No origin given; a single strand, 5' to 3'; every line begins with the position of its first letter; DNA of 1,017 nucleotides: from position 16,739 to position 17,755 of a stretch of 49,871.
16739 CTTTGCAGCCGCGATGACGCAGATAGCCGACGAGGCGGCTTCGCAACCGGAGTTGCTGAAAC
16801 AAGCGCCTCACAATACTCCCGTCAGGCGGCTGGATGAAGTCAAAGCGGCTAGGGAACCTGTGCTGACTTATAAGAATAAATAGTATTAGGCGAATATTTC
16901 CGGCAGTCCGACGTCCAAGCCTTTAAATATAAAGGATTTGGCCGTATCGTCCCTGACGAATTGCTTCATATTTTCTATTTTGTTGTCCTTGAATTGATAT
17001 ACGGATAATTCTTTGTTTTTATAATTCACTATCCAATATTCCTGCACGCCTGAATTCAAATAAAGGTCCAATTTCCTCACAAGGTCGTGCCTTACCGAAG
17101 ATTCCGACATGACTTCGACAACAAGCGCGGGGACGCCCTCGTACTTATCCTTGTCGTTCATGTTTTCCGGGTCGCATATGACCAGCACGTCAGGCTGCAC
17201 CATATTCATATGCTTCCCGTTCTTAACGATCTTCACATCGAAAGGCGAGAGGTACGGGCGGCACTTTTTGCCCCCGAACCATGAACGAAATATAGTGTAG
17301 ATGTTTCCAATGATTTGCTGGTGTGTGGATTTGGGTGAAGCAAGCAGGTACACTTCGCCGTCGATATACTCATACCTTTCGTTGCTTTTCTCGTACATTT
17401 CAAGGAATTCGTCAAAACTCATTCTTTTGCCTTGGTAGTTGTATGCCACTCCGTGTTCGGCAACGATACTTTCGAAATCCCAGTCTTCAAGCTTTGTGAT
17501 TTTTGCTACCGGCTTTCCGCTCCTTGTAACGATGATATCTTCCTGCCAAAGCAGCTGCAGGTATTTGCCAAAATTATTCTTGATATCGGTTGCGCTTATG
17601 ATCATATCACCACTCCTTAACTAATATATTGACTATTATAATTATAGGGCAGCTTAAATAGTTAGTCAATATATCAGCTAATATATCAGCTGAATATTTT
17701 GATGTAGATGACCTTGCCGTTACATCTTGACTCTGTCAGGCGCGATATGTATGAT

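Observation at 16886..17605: Orphan single-chain fusion of a Phd/YefM antitoxin domain to a Uma2 (PD-(D/E)xK) nuclease, wedged between gcvPB and htpG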

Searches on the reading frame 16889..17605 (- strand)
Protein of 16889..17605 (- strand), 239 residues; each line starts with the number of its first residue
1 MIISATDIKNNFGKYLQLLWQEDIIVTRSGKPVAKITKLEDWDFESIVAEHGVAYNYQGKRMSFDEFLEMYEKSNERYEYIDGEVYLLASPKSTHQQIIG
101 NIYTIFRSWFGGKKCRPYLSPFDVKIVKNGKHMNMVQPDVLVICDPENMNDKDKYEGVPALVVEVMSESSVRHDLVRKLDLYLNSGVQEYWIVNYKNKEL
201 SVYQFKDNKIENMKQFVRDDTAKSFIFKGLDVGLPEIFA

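Call 3: search_protein_families(library=pfam, proteins=[window:16889-17605:-], max_evalue=1)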
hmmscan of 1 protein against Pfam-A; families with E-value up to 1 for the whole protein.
window:16889-17605:- (239 aa): 7 families
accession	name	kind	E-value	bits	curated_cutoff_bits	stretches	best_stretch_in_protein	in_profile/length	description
PF05685.18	Uma2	-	2.3e-32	112.3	27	1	64-223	1-159/172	Putative restriction endonuclease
PF02604.26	PhdYeFM_antitox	-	1.4e-08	34.8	29.8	1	2-44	3-47/74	Antitoxin Phd_YefM, type II toxin-antitoxin system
PF17163.9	DUF5125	-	0.0091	16.4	27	1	120-162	97-138/188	Domain of unknown function (DUF5125)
PF03162.18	Y_phosphatase2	-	0.034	14.2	27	1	33-76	109-151/165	Tyrosine phosphatase family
PF06908.16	YpsA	-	0.046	14.2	27.7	1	191-221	2-32/168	YspA SLOG family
PF23078.2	HTH_CHD6-9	-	0.076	13.3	27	1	34-70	21-57/105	Chromodomain-helicase-DNA-binding protein 6-9, tri-helical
PF15543.11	Ntox5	-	0.095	13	25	1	18-73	25-78/142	Bacterial toxin 5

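Call 4: search_protein_families(library=ncbifam, proteins=[window:16889-17605:-], max_evalue=1)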
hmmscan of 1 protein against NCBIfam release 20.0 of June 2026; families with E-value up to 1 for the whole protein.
window:16889-17605:- (239 aa): 2 families
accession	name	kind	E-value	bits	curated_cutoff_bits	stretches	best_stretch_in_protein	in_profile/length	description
TIGR01552.1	phd_fam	subfamily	2e-06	27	20.8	1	3-43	2-43/53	type II toxin-antitoxin system prevent-host-death family antitoxin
NF010181.0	PRK13660.1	equivalog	0.028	14.4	165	1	188-221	2-35/182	hypothetical protein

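Call 5: search_protein_families(library=padloc, proteins=[window:16889-17605:-], max_evalue=1)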
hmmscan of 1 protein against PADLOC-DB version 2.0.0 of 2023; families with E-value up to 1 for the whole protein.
window:16889-17605:- (239 aa): 5 families
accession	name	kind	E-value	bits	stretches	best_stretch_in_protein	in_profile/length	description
PDLC04832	PDC-S03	-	1.4e-57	192.5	1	58-238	5-186/188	-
PDLC04834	PDC-S03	-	8.7e-40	134.4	1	60-238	7-182/184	-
PDLC04833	PDC-S03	-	1.3e-30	104.4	1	58-238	20-203/207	-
PDLC04835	PDC-S03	-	1.1e-23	81.9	1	59-238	6-200/207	-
PDLC04943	PDC-S17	-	1.6e-08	32.2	1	63-215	27-163/199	-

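Call 6: find_homologous_proteins(query=window:16889-17605:-, max_evalue=0.00001)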
Query window:16889-17605:- (239 aa): 1271 proteins with E <= 0.00001 among 1414 candidates; the best 120 are listed.
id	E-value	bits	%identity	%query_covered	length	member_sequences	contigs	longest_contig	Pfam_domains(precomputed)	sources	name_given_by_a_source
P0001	2.7e-157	539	99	100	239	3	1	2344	PF05685.19,PF02604.27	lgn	-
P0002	2.6e-101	356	63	100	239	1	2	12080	PF05685.19,PF02604.27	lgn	-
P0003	1.6e-98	347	62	100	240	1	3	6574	PF05685.19,PF02604.27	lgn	-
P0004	4.6e-98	345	62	100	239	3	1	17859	PF05685.19,PF02604.27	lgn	-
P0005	8.0e-98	345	61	100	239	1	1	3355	PF05685.19,PF02604.27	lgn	-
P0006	1.4e-97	344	62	100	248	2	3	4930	PF05685.19,PF02604.27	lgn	-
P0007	1.9e-97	343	61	100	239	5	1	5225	PF05685.19,PF02604.27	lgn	-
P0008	3.8e-97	342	62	100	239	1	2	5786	PF05685.19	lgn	-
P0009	9.4e-97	341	61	100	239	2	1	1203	PF05685.19,PF02604.27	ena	-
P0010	1.9e-96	340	61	100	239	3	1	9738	PF05685.19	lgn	-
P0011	2.8e-96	340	63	100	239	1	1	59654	PF05685.19,PF02604.27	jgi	-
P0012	3.3e-96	339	60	100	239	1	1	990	PF05685.19,PF02604.27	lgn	-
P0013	3.3e-96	339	63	100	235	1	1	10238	PF05685.19,PF02604.27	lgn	-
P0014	5.8e-96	339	59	100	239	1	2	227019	PF05685.19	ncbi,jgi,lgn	jgi:Uma2 family endonuclease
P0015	6.4e-96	338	62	100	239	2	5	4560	PF05685.19,PF02604.27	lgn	-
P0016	8.7e-96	338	62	100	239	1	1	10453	PF05685.19,PF02604.27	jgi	-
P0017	1.2e-95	337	60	100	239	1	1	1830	PF05685.19,PF02604.27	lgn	-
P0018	1.7e-95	337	60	100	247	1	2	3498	PF05685.19,PF02604.27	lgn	-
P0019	2.1e-95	337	61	100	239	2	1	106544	PF05685.19,PF02604.27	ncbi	ncbi:MAG: type II toxin-antitoxin system prevent-host-death family antitoxin [Bacillota bacterium]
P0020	2.2e-95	337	60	100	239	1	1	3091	PF05685.19,PF02604.27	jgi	jgi:prevent-host-death family protein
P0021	2.9e-95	336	59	100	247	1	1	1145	PF05685.19,PF02604.27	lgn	-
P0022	4.6e-95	336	60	100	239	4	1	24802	PF05685.19,PF02604.27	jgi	jgi:prevent-host-death family protein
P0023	5.5e-95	335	59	100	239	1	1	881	PF05685.19,PF02604.27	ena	-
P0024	1.4e-94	334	59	100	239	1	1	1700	PF05685.19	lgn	-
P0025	1.5e-94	334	61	100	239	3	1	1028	PF05685.19,PF02604.27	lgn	-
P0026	1.6e-94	334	61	100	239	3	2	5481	PF05685.19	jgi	jgi:Uma2 family endonuclease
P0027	8.5e-94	331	59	100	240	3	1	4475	PF05685.19,PF02604.27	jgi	jgi:Uma2 family endonuclease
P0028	1.0e-93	331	59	100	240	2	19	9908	PF05685.19,PF02604.27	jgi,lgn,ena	jgi:Uma2 family endonuclease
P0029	2.1e-93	330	58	100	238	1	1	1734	PF05685.19,PF02604.27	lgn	-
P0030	3.8e-93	329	60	100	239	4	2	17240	PF05685.19,PF02604.27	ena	-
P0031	7.5e-93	328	59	100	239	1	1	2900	PF05685.19,PF02604.27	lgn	-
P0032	3.0e-92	326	58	100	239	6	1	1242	PF05685.19,PF02604.27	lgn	-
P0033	9.5e-92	325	61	100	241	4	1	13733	PF05685.19,PF02604.27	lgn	-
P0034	3.6e-91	323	56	100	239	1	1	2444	PF05685.19,PF02604.27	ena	-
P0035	1.2e-90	321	61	95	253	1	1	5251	PF05685.19,PF02604.27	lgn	-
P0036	2.4e-90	320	59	100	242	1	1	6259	PF05685.19,PF02604.27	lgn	-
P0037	4.9e-90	319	57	100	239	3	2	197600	PF05685.19,PF02604.27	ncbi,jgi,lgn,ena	jgi:Uma2 family endonuclease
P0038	1.7e-89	317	57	100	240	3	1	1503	PF05685.19,PF02604.27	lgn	-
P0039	4.9e-88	313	57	100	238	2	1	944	PF05685.19,PF02604.27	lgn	-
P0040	9.2e-88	312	53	100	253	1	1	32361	PF05685.19,PF02604.27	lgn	-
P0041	1.9e-87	311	57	100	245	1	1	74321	PF05685.19,PF02604.27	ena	-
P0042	4.3e-87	310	56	100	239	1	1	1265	PF05685.19,PF02604.27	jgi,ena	-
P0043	1.8e-86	307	57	100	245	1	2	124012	PF05685.19,PF02604.27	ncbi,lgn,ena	-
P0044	6.3e-86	306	56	100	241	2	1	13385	PF05685.19,PF02604.27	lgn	-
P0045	8.6e-86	305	57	100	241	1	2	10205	PF05685.19,PF02604.27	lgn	-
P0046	5.1e-85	303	57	100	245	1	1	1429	PF05685.19,PF02604.27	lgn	-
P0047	2.0e-82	294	55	100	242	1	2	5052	PF05685.19,PF02604.27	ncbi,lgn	-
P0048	5.3e-78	280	53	100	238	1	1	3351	PF05685.19,PF02604.27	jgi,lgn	jgi:prevent-host-death family protein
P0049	1.7e-75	272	51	100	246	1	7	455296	PF05685.19,PF02604.27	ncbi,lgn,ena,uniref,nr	ncbi:type II toxin-antitoxin system Phd/YefM family antitoxin [Neobacillus sp. YIM B02564]|uniref:Ty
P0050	2.7e-75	271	53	99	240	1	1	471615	PF05685.19,PF02604.27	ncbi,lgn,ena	-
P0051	7.0e-75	270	51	100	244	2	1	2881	PF05685.19,PF02604.27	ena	-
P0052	1.3e-74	269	51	98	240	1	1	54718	PF05685.19,PF02604.27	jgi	-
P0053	1.7e-74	268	54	98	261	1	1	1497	PF05685.19,PF02604.27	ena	-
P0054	2.1e-74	268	50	100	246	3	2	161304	PF05685.19,PF02604.27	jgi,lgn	jgi:prevent-host-death family protein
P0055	2.3e-74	268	50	100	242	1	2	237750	PF05685.19,PF02604.27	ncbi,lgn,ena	-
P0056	3.3e-74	267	49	100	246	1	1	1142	PF05685.19,PF02604.27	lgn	-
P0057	6.9e-74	266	53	100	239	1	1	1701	PF05685.19,PF02604.27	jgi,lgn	-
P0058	6.9e-74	266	53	100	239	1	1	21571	PF05685.19,PF02604.27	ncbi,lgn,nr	ncbi:MAG: type II toxin-antitoxin system Phd/YefM family antitoxin [Firmicutes bacterium]|nr:type II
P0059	8.6e-74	266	52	100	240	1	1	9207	PF05685.19,PF02604.27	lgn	-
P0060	1.6e-73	265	52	100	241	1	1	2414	PF05685.19,PF02604.27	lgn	-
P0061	1.8e-73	265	52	100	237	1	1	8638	PF05685.19,PF02604.27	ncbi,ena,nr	ncbi:MAG: type II toxin-antitoxin system Phd/YefM family antitoxin [Firmicutes bacterium]|nr:type II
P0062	2.0e-73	265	50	99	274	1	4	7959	PF05685.19,PF02604.27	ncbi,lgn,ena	-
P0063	2.1e-73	265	49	100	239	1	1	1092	PF05685.19,PF02604.27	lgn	-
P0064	2.5e-73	264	52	98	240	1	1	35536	PF05685.19,PF02604.27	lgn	-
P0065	3.4e-73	264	49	100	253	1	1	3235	PF05685.19,PF02604.27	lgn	-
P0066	3.6e-73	264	51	100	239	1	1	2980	PF05685.19,PF02604.27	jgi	-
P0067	4.0e-73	264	48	100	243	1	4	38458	PF05685.19,PF02604.27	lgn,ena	-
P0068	4.9e-73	264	52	98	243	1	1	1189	PF05685.19,PF02604.27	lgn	-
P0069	5.6e-73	263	48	99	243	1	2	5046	PF05685.19,PF02604.27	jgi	-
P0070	6.2e-73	263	51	100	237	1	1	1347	PF05685.19,PF02604.27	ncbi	-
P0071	6.5e-73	263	46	100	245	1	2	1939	PF05685.19,PF02604.27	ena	-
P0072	6.9e-73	263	49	100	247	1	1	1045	PF05685.19,PF02604.27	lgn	-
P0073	8.4e-73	263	53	98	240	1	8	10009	PF05685.19,PF02604.27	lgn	-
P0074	9.2e-73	263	48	100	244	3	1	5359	PF05685.19,PF02604.27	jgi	-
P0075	1.0e-72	262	48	100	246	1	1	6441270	PF05685.19,PF02604.27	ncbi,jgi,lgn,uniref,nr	ncbi:type II toxin-antitoxin system Phd/YefM family antitoxin [Candidatus Formimonas warabiya]|unire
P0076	1.1e-72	262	50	100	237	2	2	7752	PF05685.19,PF02604.27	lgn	-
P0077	1.2e-72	262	48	100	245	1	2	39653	PF05685.19,PF02604.27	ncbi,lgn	ncbi:MAG: Uma2 family endonuclease [Syntrophomonas sp.]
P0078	2.1e-72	261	49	100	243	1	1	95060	PF05685.19,PF02604.27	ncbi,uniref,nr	ncbi:hypothetical protein CLHUN_31860 [Ruminiclostridium hungatei]|uniref:Putative restriction endon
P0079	2.5e-72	261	48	100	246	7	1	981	PF05685.19,PF02604.27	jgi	jgi:prevent-host-death family protein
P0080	2.9e-72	261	50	100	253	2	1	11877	PF05685.19,PF02604.27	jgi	jgi:prevent-host-death family protein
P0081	2.9e-72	261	48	100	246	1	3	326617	PF05685.19,PF02604.27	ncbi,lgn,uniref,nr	ncbi:type II toxin-antitoxin system Phd/YefM family antitoxin [Paucisalibacillus globulus]|uniref:ty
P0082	3.0e-72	261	48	100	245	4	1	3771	PF05685.19,PF02604.27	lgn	-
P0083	3.0e-72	261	48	100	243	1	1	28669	PF05685.19,PF02604.27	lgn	-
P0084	3.7e-72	261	50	100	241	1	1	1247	PF05685.19,PF02604.27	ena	-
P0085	3.8e-72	261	48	100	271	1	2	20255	PF05685.19,PF02604.27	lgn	-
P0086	4.1e-72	260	51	99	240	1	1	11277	PF05685.19,PF02604.27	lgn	-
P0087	4.8e-72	260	48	100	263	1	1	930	PF05685.19,PF02604.27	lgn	-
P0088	5.2e-72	260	48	100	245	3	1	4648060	PF05685.19,PF02604.27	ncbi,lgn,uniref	ncbi:type II toxin-antitoxin system prevent-host-death family antitoxin [Neobacillus sp. D3-1R]|unir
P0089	5.3e-72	260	48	100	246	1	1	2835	PF05685.19,PF02604.27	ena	-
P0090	5.9e-72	260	50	100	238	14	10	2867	PF05685.19,PF02604.27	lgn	-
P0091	6.0e-72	260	50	100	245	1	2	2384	PF05685.19,PF02604.27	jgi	jgi:prevent-host-death family protein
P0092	7.3e-72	260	51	100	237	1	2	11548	PF05685.19,PF02604.27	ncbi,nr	ncbi:MAG: type II toxin-antitoxin system Phd/YefM family antitoxin [Firmicutes bacterium]|nr:type II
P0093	8.6e-72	259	49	100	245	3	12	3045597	PF05685.19,PF02604.27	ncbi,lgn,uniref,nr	ncbi:type II toxin-antitoxin system prevent-host-death family antitoxin [Syntrophomonas wolfei]|unir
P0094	1.0e-71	259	49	100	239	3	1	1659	PF05685.19,PF02604.27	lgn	-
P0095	1.2e-71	259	48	100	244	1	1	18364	PF05685.19,PF02604.27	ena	-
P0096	1.5e-71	259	48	100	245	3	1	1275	PF05685.19,PF02604.27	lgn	-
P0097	1.7e-71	259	50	100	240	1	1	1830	PF05685.19,PF02604.27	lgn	-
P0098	1.8e-71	258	48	99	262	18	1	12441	PF05685.19,PF02604.27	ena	-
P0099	2.0e-71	258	50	100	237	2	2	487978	PF05685.19,PF02604.27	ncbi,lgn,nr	ncbi:MAG: type II toxin-antitoxin system Phd/YefM family antitoxin [Firmicutes bacterium]|nr:type II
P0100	2.0e-71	258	50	100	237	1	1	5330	PF05685.19,PF02604.27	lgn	-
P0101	2.1e-71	258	41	99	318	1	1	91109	PF05685.19,PF02604.27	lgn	-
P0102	2.4e-71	258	49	100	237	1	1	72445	PF05685.19,PF02604.27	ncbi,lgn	-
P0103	2.6e-71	258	48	100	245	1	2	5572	PF05685.19,PF02604.27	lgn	-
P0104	2.7e-71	258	49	100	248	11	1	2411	PF05685.19,PF02604.27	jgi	jgi:prevent-host-death family protein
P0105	2.8e-71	258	48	100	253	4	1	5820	PF05685.19,PF02604.27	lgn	-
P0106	3.0e-71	258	48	100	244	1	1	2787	PF05685.19,PF02604.27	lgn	-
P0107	3.0e-71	258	48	100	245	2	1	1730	PF05685.19,PF02604.27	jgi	-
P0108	3.2e-71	258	48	100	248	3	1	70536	PF05685.19,PF02604.27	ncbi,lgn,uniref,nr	ncbi:type II toxin-antitoxin system Phd/YefM family antitoxin [Bacillus sp. OK048]|uniref:type II to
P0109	3.2e-71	258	47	100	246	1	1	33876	PF05685.19,PF02604.27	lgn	-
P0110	3.4e-71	258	49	100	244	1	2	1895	PF05685.19,PF02604.27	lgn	-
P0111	3.9e-71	257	48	100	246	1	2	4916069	PF05685.19,PF02604.27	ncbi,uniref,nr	ncbi:type II toxin-antitoxin system Phd/YefM family antitoxin [Cytobacillus dafuensis]|uniref:Type I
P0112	4.1e-71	257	49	100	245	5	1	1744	PF05685.19,PF02604.27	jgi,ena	-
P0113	5.2e-71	257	50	100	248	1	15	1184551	PF05685.19,PF02604.27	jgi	jgi:prevent-host-death family protein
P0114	5.3e-71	257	47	100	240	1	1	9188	PF05685.19,PF02604.27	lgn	-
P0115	5.7e-71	257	51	99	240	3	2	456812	PF05685.19,PF02604.27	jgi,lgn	-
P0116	6.0e-71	257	48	100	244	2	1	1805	PF05685.19,PF02604.27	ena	-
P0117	7.4e-71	256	49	100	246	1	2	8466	PF05685.19,PF02604.27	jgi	jgi:prevent-host-death family protein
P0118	7.4e-71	256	47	100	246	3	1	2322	PF05685.19,PF02604.27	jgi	jgi:prevent-host-death family protein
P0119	7.9e-71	256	49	100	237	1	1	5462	PF05685.19,PF02604.27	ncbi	-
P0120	8.6e-71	256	48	100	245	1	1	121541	PF05685.19,PF02604.27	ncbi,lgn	-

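Call 7: search_solved_structures(query=window:16889-17605:-, max_evalue=1, show_alignments=3)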
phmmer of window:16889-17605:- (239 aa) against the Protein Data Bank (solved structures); distinct sequences matched with E-value up to 1: 3.
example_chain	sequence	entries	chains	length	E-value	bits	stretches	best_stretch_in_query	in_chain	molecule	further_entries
9y1l_A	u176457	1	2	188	4.7e-25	91.7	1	59-238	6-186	Putative restriction endonuclease domain-containing protein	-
6okh_A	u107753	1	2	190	6.7e-17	65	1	77-207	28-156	Uncharacterized protein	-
3ot2_A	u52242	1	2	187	0.18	14.5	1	59-204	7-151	Uncharacterized protein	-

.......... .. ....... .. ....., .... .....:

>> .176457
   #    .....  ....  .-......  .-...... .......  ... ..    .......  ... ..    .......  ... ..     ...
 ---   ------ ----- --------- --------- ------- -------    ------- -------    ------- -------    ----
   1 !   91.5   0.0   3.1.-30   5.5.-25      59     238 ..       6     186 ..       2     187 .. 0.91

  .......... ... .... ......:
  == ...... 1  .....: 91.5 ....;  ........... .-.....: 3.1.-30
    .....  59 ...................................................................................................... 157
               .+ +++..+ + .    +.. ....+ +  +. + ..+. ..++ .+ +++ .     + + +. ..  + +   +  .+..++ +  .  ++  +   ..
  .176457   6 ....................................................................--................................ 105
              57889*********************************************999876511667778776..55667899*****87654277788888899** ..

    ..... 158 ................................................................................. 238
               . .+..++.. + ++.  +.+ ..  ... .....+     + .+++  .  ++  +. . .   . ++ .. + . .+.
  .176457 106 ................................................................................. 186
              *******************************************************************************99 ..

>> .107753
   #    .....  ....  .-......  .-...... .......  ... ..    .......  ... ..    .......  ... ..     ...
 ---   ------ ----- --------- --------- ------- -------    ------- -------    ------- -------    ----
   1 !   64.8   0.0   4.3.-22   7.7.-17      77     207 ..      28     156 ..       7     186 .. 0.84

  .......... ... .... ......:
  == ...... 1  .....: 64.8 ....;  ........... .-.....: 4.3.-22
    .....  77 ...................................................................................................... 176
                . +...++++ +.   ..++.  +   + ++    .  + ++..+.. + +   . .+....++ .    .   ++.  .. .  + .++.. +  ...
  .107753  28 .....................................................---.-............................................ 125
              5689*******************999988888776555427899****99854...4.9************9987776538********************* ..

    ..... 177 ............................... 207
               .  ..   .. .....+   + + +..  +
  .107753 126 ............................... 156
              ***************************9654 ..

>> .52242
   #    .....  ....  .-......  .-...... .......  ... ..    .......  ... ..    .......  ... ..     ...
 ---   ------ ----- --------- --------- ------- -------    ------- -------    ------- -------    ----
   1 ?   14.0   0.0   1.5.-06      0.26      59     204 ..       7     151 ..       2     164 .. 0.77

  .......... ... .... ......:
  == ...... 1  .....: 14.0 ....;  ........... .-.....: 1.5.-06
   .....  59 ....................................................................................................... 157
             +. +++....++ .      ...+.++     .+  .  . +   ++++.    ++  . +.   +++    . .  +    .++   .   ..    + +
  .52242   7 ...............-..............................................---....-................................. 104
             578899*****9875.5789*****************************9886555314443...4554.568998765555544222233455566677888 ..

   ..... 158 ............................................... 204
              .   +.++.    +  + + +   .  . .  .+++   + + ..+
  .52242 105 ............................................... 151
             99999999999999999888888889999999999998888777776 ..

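Call 18: find_encoding_contigs(protein=window:16889-17605:-, flank=10000, max_places=6)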
Protein window:16889-17605:- (239 aa): no gene with exactly this product is on record in the collection.

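Call 19: find_encoding_contigs(protein=P0014, flank=8000, max_places=4)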
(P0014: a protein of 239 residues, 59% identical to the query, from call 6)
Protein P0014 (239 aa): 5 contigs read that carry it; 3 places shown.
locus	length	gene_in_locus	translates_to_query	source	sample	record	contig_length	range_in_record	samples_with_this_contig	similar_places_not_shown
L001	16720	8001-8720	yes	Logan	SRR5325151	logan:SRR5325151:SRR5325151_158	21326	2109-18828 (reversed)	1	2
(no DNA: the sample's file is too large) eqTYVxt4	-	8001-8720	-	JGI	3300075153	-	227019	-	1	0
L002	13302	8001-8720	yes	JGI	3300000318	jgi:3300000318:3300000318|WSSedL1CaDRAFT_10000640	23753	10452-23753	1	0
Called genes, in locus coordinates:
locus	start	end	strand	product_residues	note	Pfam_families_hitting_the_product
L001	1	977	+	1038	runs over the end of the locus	PF00133:tRNA-synt_1, PF09334:tRNA-synt_1g, PF08264:Anticodon_1, PF19302:DUF5915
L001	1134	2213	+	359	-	PF13685:Fe-ADH_2, PF01761:DHQ_synthase, PF24621:DHQS_C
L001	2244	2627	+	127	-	-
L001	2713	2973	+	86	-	PF18910:DUF5665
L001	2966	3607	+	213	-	PF01258:zf-dskA_traR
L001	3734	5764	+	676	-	PF08447:PAS_3, PF00990:GGDEF, PF00563:EAL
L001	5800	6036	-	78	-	-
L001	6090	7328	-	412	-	PF00817:IMS, PF21999:IMS_HHH_1 (faint), PF11799:IMS_C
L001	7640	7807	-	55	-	-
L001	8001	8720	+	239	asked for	PF05685:Uma2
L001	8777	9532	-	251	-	PF01925:TauE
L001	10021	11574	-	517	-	PF00239:Resolvase, PF07508:Recombinase, PF13408:Zn_ribbon_recom, PF14287:DUF4368 (weak)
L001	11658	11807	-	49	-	-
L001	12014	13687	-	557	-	-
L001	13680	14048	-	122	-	-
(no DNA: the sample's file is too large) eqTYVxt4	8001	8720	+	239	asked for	PF05685:Uma2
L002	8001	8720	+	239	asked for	PF05685:Uma2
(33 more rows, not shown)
